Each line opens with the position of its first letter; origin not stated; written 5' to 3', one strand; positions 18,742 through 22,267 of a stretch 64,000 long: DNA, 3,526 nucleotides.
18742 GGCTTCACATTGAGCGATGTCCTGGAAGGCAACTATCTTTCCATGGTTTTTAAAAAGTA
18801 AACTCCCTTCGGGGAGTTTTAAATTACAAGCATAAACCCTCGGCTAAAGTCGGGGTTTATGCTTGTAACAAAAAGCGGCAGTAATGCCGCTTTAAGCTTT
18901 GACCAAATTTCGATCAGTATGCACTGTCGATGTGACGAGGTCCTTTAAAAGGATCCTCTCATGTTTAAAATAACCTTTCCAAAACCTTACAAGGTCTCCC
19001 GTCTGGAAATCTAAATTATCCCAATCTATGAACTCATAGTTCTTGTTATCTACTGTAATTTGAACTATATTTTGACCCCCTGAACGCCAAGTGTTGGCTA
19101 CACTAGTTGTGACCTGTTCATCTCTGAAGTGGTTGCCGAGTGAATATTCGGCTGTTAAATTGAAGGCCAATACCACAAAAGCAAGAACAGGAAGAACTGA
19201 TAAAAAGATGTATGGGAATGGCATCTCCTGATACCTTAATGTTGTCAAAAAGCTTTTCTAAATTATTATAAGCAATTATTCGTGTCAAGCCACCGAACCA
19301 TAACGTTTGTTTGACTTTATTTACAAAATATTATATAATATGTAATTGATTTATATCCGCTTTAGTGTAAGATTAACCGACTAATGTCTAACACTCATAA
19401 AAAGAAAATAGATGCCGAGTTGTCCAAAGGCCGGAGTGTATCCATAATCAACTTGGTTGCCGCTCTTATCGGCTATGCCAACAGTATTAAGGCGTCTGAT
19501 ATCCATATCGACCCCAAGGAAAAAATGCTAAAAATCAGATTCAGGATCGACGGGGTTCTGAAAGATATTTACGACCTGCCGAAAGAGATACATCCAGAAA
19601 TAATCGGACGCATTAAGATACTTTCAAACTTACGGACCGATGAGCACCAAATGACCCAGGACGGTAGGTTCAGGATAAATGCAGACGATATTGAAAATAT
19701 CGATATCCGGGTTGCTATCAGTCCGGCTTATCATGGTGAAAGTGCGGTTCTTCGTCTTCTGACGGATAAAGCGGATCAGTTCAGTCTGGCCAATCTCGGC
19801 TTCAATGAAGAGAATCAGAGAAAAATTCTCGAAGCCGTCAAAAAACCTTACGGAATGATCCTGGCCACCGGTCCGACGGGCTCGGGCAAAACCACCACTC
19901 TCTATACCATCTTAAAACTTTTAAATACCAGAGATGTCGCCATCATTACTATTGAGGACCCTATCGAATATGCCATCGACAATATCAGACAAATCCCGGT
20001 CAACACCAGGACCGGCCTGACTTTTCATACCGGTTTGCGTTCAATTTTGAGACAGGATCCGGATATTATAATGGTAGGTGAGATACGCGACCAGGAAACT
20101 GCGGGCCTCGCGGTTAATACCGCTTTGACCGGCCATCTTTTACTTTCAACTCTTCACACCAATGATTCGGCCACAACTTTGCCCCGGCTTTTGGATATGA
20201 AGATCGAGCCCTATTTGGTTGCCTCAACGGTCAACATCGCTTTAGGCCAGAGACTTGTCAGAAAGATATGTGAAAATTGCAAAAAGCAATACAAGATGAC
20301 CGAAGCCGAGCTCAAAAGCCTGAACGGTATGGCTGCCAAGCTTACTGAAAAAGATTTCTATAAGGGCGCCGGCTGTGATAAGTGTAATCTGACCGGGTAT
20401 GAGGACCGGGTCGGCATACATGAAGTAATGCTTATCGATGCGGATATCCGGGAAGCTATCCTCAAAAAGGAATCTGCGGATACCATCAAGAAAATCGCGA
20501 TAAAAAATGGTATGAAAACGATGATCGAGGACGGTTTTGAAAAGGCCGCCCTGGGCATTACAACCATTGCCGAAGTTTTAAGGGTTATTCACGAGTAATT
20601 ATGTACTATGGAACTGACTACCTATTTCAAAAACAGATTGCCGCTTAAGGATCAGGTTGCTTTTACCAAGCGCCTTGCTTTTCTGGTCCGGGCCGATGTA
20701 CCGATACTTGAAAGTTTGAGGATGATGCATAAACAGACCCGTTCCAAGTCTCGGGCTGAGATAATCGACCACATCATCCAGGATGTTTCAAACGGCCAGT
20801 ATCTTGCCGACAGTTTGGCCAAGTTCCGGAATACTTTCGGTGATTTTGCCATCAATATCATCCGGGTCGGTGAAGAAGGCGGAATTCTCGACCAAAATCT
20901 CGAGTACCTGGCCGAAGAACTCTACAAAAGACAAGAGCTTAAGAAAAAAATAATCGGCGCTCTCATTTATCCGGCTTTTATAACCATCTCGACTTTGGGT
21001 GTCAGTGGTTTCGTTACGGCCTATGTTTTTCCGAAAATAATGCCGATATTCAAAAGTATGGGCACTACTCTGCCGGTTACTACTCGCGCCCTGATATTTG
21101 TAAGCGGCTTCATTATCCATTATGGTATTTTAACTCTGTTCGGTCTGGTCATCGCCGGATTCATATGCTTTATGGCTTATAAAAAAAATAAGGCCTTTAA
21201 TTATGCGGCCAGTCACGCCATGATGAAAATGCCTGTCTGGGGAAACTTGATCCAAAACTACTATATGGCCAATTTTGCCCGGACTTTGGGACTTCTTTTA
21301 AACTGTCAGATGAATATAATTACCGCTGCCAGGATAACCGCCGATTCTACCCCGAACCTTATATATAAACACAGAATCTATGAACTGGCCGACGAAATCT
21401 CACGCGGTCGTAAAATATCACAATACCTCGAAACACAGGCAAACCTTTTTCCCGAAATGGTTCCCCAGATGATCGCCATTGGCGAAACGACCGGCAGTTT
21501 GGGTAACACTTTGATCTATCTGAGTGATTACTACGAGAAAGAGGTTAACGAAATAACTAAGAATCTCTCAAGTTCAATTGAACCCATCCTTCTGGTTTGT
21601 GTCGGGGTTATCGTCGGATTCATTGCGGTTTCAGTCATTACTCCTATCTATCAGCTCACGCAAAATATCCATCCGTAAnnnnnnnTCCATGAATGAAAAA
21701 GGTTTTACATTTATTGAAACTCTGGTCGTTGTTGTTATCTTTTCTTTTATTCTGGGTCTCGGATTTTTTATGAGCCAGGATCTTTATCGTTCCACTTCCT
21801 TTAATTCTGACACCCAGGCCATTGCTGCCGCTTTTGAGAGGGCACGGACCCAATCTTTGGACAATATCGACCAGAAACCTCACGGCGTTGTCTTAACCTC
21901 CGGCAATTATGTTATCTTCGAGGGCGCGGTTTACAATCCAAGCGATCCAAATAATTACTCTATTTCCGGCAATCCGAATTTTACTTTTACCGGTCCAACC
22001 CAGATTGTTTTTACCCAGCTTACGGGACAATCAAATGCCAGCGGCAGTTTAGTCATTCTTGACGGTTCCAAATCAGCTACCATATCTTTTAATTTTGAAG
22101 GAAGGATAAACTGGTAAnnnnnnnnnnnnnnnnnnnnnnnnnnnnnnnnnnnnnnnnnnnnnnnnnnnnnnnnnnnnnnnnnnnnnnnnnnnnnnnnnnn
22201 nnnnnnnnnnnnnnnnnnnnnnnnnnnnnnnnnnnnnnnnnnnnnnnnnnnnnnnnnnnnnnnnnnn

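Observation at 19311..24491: Minimal ComG/type IV pilus operon whose largest pilin is fused to an LVIVD beta-propeller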

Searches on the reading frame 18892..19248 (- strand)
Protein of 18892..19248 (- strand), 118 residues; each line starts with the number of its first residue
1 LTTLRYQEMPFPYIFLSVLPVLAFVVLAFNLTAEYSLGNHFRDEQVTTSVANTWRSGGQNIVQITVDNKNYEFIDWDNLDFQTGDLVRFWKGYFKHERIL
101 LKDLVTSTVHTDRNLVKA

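Call 3: search_protein_families(library=pfam, proteins=[window:18892-19248:-], max_evalue=1)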
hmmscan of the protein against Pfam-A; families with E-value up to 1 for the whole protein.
window:18892-19248:- (118 aa): 1 family
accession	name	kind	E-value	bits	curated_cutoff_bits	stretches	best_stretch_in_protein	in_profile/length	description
PF11920.14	DUF3438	-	0.17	11.6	25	1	35-103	157-221/252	Protein of unknown function (DUF3438)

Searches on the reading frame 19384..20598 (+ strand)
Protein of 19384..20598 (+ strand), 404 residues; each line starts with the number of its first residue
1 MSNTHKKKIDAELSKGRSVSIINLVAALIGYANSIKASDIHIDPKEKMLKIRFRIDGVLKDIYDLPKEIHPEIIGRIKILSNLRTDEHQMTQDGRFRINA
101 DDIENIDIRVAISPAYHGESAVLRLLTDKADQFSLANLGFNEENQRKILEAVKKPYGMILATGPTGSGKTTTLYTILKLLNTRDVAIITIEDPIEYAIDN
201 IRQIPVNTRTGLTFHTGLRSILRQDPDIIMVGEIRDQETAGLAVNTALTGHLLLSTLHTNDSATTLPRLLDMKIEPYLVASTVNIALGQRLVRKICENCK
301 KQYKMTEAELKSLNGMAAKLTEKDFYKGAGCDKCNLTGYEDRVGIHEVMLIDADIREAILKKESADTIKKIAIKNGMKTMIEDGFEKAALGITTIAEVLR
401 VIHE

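Call 3: search_protein_families(library=pfam, proteins=[window:19384-20598:+], max_evalue=1)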
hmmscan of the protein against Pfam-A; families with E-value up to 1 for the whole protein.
window:19384-20598:+ (404 aa): 22 families
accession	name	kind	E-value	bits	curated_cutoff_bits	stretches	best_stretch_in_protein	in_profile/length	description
PF00437.27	T2SSE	-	3.2e-118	395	24.9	1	20-400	7-370/370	Type II/IV secretion system protein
PF25199.1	nSTAND_NTPase5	-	2.7e-05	24.4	34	1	143-206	27-92/145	Novel STAND NTPase 5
PF13401.12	AAA_22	-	0.00052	20.8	27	1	156-193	5-42/130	AAA domain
PF13604.12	AAA_30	-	0.0011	19.2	27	1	143-188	4-50/191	AAA domain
PF13245.12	AAA_19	-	0.0015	19.2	25.1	1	154-217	9-71/134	AAA domain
PF13191.12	AAA_16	-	0.0022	19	32.6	1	147-224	14-85/167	AAA ATPase domain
PF13173.12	AAA_14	-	0.0036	17.7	27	1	158-202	4-49/129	AAA domain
PF02492.25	cobW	-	0.0043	17.1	20.7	1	159-190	3-35/180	CobW/HypB/UreG, nucleotide-binding domain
PF02562.22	PhoH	-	0.0044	17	27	1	142-194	6-58/205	PhoH-like protein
PF13086.12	AAA_11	-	0.0054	17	27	1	140-197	2-64/257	AAA domain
PF20720.3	nSTAND3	-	0.0083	16.3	27.2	1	146-193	8-54/155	Novel STAND NTPase 3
PF19571.5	ACT_8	-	0.0086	16.3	23.5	0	258-307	10-60/141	ACT domain pair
PF12775.13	AAA_7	-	0.013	15.5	25.8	1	152-190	29-67/181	P-loop containing dynein motor region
PF13555.12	AAA_29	-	0.017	15.3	27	1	155-180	21-46/61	P-loop containing region of AAA domain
PF00270.35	DEAD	-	0.02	15.1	26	1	144-181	3-40/167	DEAD/DEAH box helicase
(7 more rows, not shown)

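Call 4: search_protein_families(library=ncbifam, proteins=[window:19384-20598:+], max_evalue=1)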
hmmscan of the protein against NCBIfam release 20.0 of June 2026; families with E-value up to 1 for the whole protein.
window:19384-20598:+ (404 aa): 32 families (the best 25 are shown)
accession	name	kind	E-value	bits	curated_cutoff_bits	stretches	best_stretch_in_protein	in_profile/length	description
TIGR02533.1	type_II_gspE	equivalog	1e-148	496.1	630.25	1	11-401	99-485/486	type II secretion system ATPase GspE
TIGR02538.1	type_IV_pilB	equivalog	4.3e-141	471.3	675.65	1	13-402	173-562/564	type IV-A pilus assembly ATPase PilB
NF053534.1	T4PilAsmATPsTfpB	equivalog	3.6e-122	408.7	850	1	20-402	200-582/584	type IV pilus assembly ATPase TfpB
NF007755.0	PRK10436.1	equivalog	1.3e-118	396.6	617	1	7-402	71-459/465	type II secretion system protein GspE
NF041000.1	ATPase_ComGA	equivalog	6.7e-73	245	300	1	28-293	3-266/267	competence type IV pilus ATPase ComGA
TIGR01420.1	pilT_fam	subfamily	1.8e-50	172.1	319.1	1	27-272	4-242/343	PilT/PilU family type 4a pilus ATPase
TIGR02525.1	plasmid_TraJ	equivalog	1.4e-25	90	368.3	1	147-272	140-272/372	plasmid transfer ATPase TraJ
TIGR02524.1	dot_icm_DotB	equivalog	9.9e-23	80.9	463.3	1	146-285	124-272/358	Dot/Icm type IV secretion system ATPase DotB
NF058587.1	archaellum_moto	equivalog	2.9e-16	59.3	550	1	159-300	278-425/527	archaellum flagellar ATPase motor FlaI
TIGR03819.1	heli_sec_ATPase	hypoth_equivalog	1.5e-15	57.3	373.15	1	76-269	102-297/340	TadA family conjugal transfer-associated ATPase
TIGR02782.1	TrbB_P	equivalog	4.8e-14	52.3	304.55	1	144-272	124-255/303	P-type conjugative transfer ATPase TrbB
TIGR02788.1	VirB11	equivalog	1.1e-13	50.9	249.95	1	148-274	137-267/308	P-type DNA transfer ATPase VirB11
NF010469.0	PRK13894.1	subfamily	3.5e-12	46.3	508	1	142-270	135-265/320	conjugal transfer ATPase TrbB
NF010407.0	PRK13833.1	subfamily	2.9e-10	40.1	499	1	73-273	65-263/323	conjugal transfer protein TrbB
NF053672.1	bindosome_BasE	exception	9.1e-10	37.9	1000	1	160-268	274-387/512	bindosome assembly system ATPase subunit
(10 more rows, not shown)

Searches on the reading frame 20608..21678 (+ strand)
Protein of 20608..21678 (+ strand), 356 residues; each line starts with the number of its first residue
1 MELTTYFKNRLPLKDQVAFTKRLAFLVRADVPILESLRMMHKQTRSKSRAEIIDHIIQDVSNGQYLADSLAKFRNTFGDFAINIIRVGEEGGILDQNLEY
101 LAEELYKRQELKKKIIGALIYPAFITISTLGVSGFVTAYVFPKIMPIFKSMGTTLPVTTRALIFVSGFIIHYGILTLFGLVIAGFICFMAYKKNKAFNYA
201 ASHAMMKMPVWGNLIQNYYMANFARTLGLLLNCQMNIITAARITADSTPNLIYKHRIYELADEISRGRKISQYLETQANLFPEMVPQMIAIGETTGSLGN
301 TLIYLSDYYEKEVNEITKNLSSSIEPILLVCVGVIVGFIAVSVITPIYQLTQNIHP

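Call 3: search_protein_families(library=pfam, proteins=[window:20608-21678:+], max_evalue=1)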
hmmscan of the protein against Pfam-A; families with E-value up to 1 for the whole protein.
window:20608-21678:+ (356 aa): 2 families
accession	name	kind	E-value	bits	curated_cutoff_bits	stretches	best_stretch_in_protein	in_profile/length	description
PF00482.28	T2SSF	-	4.8e-52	175.6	25.2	2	19-142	1-125/125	Type II secretion system (T2SS), protein F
PF01369.25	Sec7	-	0.073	13.1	22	0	19-62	69-109/183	Sec7 domain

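Call 4: search_protein_families(library=ncbifam, proteins=[window:20608-21678:+], max_evalue=1)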
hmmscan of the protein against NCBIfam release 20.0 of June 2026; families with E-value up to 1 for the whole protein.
window:20608-21678:+ (356 aa): 8 families
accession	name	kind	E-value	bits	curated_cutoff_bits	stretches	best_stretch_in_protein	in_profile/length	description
TIGR02120.1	GspF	equivalog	6.1e-83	279.3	424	1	6-354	55-401/401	type II secretion system inner membrane protein GspF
NF052607.1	T4PiliAsmPilCThrm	equivalog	1.6e-73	248.1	700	1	13-352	65-402/406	type IV pilus assembly protein PilC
NF007861.0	PRK10573.1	equivalog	8e-65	219.4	401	1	14-353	59-397/401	protein transport protein HofC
NF052606.1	T4PiliAsmPilCMyx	equivalog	1.7e-63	214.9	700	1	13-355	79-419/419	type IV pilus assembly protein PilC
NF047826.1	T3SSXpsF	equivalog_domain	4.2e-51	174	650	1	9-354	61-404/405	type II secretion system protein XpsF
NF041012.2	T4P_ComGB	equivalog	2.1e-41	142.4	240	1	14-351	1-331/332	competence type IV pilus assembly protein ComGB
NF045751.1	MPN385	equivalog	0.092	13.5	120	0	287-353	36-102/105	MPN385 family protein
NF045849.1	ICE_MMCAP2_0565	equivalog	0.28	10.9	40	0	313-345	2-34/80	Mbov_0395 family pilin-like conjugal transfer protein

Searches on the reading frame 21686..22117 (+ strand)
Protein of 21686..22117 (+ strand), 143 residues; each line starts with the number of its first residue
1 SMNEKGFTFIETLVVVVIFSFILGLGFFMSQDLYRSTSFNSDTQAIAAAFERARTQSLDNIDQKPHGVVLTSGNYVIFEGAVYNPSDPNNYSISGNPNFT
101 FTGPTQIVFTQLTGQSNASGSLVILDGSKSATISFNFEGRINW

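Call 3: search_protein_families(library=pfam, proteins=[window:21686-22117:+], max_evalue=1)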
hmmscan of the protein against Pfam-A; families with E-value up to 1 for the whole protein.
window:21686-22117:+ (143 aa): 3 families
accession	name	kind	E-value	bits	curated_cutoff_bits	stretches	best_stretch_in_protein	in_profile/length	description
PF07963.17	N_methyl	-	1.9e-06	27.7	21.2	1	2-25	2-25/27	Prokaryotic N-terminal methylation motif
PF11031.13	Phage_holin_T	-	0.041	13.7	22.2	1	11-92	30-110/233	Bacteriophage T holin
PF12019.13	GspH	-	0.62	11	21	0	43-136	2-105/108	Type II transport protein GspH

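Call 4: search_protein_families(library=ncbifam, proteins=[window:21686-22117:+], max_evalue=1)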
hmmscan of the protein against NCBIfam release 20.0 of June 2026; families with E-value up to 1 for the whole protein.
window:21686-22117:+ (143 aa): 12 families
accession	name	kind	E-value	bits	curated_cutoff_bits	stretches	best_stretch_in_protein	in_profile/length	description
NF040982.1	ComGD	equivalog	6.9e-09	36.2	70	1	4-139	1-134/139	competence type IV pilus minor pilin ComGD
TIGR02596.1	TIGR02596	subfamily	5.4e-05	23.4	70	1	7-56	1-50/196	Verru_Chthon cassette protein D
TIGR02532.1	IV_pilin_GFxxxE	domain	0.00021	21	16.3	1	5-26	2-23/24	prepilin-type N-terminal cleavage/methylation domain-containing protein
TIGR01708.2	typeII_sec_gspH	equivalog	0.00044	20.3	80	1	4-57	1-54/169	type II secretion system minor pseudopilin GspH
NF041002.1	pilin_ComGF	equivalog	0.00085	19.6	80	1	4-37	1-34/139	competence type IV pilus minor pilin ComGF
NF041013.1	T4P_ComGE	equivalog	0.0011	19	49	1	4-55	3-55/83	competence type IV pilus minor pilin ComGE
NF007800.0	PRK10506.1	equivalog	0.0043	16.9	158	1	3-55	7-59/163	prepilin peptidase-dependent protein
TIGR01710.1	typeII_sec_gspG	equivalog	0.0056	16.7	88.85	1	5-55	1-54/134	type II secretion system major pseudopilin GspG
NF007862.0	PRK10574.1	equivalog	0.03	14.4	138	1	2-39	2-39/145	prepilin peptidase-dependent pilin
NF040999.1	pilin_ComGC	equivalog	0.048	13.9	75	1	4-23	1-20/84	competence type IV pilus major pilin ComGC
TIGR02599.1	TIGR02599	subfamily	0.068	12.4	256.5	1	6-119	1-110/361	Verru_Chthon cassette protein C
NF008820.0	PRK11866.1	equivalog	0.094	12.1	402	1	2-70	187-250/287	2-oxoacid ferredoxin oxidoreductase subunit beta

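Call 49: search_solved_structures(query=A5, max_evalue=10)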
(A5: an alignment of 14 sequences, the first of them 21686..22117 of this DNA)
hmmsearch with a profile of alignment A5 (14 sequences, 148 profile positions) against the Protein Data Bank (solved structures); distinct sequences matched with E-value up to 10: 23.
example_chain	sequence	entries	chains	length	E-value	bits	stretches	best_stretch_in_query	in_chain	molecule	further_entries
9egp_A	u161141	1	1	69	7.1e-08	35.6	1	3-47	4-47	Geopilin domain 1 protein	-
7tgg_A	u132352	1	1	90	1.3e-07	34.8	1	3-48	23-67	Geopilin domain 1 protein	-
9laa_A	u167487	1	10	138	2.7e-05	27.3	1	4-52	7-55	Type IV pilin protein PilA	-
2m7g_A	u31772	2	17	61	8.1e-05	25.7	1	10-48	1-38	Geopilin domain 1 protein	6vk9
8pfb_G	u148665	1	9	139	0.00016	24.8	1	10-54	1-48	Type IV pilin PilE1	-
8tj2_C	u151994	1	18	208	0.00083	22.4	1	10-57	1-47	Type IV major pilin protein PilA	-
6gv9_A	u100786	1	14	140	0.0012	21.9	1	10-44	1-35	Prepilin peptidase-dependent protein D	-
9lab_B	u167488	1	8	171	0.0027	20.8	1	4-29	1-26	MSHA major pilin subunit MshA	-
2hi2_A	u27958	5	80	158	0.0059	19.7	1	10-41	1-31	Fimbrial protein | PilA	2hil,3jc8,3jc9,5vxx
1ay2_A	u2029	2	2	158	0.0063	19.6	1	10-40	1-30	TYPE 4 PILIN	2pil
5kua_A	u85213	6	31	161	0.0067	19.5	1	10-44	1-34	pilin | Neisseria meningitidis PilE variant SB-GATDH | Neisseria meningitidis PilE, SB-DATDH variant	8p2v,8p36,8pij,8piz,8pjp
3sok_A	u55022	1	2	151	0.0072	19.4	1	10-39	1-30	Fimbrial protein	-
8p3b_A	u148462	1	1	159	0.0075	19.3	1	10-42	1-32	Fimbrial protein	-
1oqw_A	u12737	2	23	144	0.01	18.9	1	10-45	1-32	Fimbrial protein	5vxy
8tum_e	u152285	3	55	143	0.016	18.3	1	10-52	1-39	Type IV major pilin protein PilA | Pilin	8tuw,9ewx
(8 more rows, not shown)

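Call 85: search_protein_families(library=ncbifam, alignment_id=A5, max_evalue=0.1)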
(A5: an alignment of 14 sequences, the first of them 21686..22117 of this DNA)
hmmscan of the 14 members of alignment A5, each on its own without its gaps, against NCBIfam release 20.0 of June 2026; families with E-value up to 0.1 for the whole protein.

A. member 1, window:21686-22117:+ (143 aa): 12 families
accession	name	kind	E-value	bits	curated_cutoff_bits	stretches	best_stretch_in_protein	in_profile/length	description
NF040982.1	ComGD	equivalog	6.9e-09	36.2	70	1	4-139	1-134/139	competence type IV pilus minor pilin ComGD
TIGR02596.1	TIGR02596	subfamily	5.4e-05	23.4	70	1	7-56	1-50/196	Verru_Chthon cassette protein D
TIGR02532.1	IV_pilin_GFxxxE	domain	0.00021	21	16.3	1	5-26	2-23/24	prepilin-type N-terminal cleavage/methylation domain-containing protein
TIGR01708.2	typeII_sec_gspH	equivalog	0.00044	20.3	80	1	4-57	1-54/169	type II secretion system minor pseudopilin GspH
NF041002.1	pilin_ComGF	equivalog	0.00085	19.6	80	1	4-37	1-34/139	competence type IV pilus minor pilin ComGF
NF041013.1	T4P_ComGE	equivalog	0.0011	19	49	1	4-55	3-55/83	competence type IV pilus minor pilin ComGE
NF007800.0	PRK10506.1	equivalog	0.0043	16.9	158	1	3-55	7-59/163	prepilin peptidase-dependent protein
TIGR01710.1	typeII_sec_gspG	equivalog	0.0056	16.7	88.85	1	5-55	1-54/134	type II secretion system major pseudopilin GspG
NF007862.0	PRK10574.1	equivalog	0.03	14.4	138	1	2-39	2-39/145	prepilin peptidase-dependent pilin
NF040999.1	pilin_ComGC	equivalog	0.048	13.9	75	1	4-23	1-20/84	competence type IV pilus major pilin ComGC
TIGR02599.1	TIGR02599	subfamily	0.068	12.4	256.5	1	6-119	1-110/361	Verru_Chthon cassette protein C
NF008820.0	PRK11866.1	equivalog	0.094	12.1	402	1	2-70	187-250/287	2-oxoacid ferredoxin oxidoreductase subunit beta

B. families by the number of members that match (of 14 scanned): 20 families
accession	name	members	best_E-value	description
TIGR02532.1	IV_pilin_GFxxxE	14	6.6e-08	prepilin-type N-terminal cleavage/methylation domain-containing protein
NF007800.0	PRK10506.1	13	5.9e-08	prepilin peptidase-dependent protein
NF007862.0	PRK10574.1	13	2.5e-05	prepilin peptidase-dependent pilin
NF040982.1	ComGD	12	6.9e-09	competence type IV pilus minor pilin ComGD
TIGR01708.2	typeII_sec_gspH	12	9.8e-08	type II secretion system minor pseudopilin GspH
NF041013.1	T4P_ComGE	12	3.8e-06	competence type IV pilus minor pilin ComGE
TIGR02596.1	TIGR02596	11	1e-06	Verru_Chthon cassette protein D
NF040999.1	pilin_ComGC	9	0.0005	competence type IV pilus major pilin ComGC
NF041775.1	typeIV_PilA_Myxo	8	0.00051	type IV pilin protein PilA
TIGR01710.1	typeII_sec_gspG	8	0.00066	type II secretion system major pseudopilin GspG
NF041002.1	pilin_ComGF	6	0.00085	competence type IV pilus minor pilin ComGF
TIGR01707.1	gspI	5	0.0039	type II secretion system minor pseudopilin GspI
NF047827.1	T3SSXpsH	4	0.0036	type II secretion system protein XpsH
TIGR01711.1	gspJ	4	0.052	type II secretion system minor pseudopilin GspJ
TIGR02599.1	TIGR02599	2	0.031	Verru_Chthon cassette protein C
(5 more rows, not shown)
